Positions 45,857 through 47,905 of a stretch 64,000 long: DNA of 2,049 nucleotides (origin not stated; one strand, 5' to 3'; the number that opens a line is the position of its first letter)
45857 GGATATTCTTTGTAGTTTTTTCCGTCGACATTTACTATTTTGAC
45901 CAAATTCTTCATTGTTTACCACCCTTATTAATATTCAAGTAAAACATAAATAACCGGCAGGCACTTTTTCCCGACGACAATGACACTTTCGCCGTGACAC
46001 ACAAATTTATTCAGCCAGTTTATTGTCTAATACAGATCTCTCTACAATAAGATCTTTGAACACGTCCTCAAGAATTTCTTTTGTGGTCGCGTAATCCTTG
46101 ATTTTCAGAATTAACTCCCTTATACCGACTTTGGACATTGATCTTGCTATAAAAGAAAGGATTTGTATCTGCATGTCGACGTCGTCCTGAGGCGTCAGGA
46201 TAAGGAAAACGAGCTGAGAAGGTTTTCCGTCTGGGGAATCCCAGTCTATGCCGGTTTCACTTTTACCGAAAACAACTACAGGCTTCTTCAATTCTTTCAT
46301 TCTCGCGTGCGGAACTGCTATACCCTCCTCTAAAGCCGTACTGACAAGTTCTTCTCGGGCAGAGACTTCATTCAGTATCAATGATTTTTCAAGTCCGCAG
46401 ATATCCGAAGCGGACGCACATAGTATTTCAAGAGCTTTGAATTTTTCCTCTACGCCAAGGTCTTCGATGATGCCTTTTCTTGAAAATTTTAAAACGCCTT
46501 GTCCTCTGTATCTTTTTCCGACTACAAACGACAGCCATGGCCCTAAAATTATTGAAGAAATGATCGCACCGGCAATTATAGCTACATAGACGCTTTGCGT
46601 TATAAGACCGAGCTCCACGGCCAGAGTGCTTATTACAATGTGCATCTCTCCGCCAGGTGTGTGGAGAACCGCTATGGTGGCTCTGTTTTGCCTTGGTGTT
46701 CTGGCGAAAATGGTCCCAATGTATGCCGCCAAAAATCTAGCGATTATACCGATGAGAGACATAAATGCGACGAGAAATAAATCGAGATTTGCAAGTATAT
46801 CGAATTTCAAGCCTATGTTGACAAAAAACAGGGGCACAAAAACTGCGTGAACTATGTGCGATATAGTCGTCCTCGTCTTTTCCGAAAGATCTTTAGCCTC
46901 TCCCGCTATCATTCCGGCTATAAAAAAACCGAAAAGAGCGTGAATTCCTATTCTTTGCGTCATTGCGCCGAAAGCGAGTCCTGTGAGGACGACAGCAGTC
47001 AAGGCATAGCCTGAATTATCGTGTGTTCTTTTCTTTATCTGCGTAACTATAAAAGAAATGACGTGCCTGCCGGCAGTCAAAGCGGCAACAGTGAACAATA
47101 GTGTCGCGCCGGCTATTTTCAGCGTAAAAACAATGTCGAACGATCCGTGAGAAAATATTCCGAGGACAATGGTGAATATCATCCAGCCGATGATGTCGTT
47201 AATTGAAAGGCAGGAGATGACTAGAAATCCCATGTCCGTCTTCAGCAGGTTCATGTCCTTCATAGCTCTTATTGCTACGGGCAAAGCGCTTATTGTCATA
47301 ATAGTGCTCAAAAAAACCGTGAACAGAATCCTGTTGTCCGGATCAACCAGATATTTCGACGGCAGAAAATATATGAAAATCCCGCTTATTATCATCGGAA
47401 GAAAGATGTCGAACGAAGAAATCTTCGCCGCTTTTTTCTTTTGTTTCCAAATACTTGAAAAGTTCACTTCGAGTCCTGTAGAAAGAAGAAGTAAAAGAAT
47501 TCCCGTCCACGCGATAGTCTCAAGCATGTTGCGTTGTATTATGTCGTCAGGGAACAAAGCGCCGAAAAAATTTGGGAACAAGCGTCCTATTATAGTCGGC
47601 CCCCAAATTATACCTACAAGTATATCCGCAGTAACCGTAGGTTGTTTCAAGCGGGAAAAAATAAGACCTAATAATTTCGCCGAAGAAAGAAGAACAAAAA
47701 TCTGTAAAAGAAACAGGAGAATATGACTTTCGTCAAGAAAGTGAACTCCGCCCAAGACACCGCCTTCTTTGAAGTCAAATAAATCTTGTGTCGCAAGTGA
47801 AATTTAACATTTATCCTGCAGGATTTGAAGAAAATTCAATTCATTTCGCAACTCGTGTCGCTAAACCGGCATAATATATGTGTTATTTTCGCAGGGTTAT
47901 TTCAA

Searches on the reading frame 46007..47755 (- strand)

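Call 16: search_protein_families(library=ncbifam, proteins=[window:46007-47755:-], max_evalue=0.00001)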
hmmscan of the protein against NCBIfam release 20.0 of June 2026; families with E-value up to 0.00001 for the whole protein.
window:46007-47755:- (582 aa): 6 families
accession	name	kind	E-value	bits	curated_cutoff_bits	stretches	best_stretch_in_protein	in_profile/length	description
TIGR00932.1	2a37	subfamily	1.1e-37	130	238.3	1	24-319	2-275/275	monovalent cation:proton antiporter-2 (CPA2) family protein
TIGR00848.1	fruA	subfamily_domain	2.1e-22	79.4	103.5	1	432-546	10-126/129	fructose PTS transporter subunit IIA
TIGR01419.1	nitro_reg_IIA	equivalog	7.8e-18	64.7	138.7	1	426-547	8-128/145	PTS IIA-like nitrogen regulatory protein PtsN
NF007389.0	PRK09913.1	equivalog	1.8e-16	60.4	151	1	440-540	20-121/148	PTS fructose transporter subunit IIA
NF008145.0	PRK10896.1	equivalog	4.6e-16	58.9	221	1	436-543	26-134/161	PTS IIA-like nitrogen regulatory protein PtsN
NF007293.0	PRK09765.1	equivalog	5.1e-11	41.8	763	1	457-563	42-147/639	PTS 2-O-a-mannosyl-D-glycerate transporter subunit IIABC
